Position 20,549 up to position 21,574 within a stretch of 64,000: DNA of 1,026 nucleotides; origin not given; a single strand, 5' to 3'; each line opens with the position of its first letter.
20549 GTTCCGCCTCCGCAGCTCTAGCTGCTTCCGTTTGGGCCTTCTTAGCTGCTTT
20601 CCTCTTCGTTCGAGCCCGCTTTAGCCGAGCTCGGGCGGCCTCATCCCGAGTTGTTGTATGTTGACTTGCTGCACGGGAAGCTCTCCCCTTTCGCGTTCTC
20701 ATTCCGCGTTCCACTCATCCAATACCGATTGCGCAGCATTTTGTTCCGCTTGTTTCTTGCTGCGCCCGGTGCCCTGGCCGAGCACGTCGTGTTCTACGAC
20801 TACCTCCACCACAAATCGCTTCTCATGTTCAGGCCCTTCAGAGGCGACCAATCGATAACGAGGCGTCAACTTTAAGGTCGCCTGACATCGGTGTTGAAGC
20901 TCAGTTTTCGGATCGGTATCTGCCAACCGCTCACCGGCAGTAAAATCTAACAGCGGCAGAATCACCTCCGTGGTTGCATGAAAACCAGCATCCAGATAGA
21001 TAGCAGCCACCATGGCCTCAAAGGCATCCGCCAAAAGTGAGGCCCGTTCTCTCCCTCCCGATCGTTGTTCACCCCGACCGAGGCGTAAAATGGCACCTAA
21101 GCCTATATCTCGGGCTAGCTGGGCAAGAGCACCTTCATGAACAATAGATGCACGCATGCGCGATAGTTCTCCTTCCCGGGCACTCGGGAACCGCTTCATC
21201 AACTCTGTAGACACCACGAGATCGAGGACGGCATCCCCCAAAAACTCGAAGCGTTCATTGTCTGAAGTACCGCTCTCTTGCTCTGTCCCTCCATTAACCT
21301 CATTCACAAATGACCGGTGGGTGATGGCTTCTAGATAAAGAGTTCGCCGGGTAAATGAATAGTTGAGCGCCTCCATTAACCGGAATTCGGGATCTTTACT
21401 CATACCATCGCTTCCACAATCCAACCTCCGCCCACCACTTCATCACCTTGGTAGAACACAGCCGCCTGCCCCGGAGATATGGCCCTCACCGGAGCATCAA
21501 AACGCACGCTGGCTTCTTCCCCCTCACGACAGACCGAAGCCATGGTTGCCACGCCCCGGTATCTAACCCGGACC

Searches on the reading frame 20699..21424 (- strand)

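Call 42: search_protein_families(library=pfam, proteins=[window:20699-21424:-])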
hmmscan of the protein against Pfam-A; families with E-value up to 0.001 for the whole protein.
window:20699-21424:- (241 aa): 5 families
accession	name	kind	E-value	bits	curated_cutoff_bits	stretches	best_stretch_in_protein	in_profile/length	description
PF14622.11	Ribonucleas_3_3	-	3.5e-37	127.9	35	1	28-156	3-121/128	Ribonuclease-III-like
PF00636.31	Ribonuclease_3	-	3.5e-25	89.2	27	1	57-147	1-102/102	Ribonuclease III domain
PF00035.32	dsrm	-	5.5e-18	65.8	23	1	172-236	1-64/66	Double-stranded RNA binding motif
PF22935.1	RM44_endonuclase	-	4.4e-06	27.3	27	1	23-142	16-139/139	Large ribosomal subunit protein mL44, endonuclease domain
PF14709.13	DND1_DSRM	-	9.2e-05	23.1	25.7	1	171-235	2-76/80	double strand RNA binding domain from DEAD END PROTEIN 1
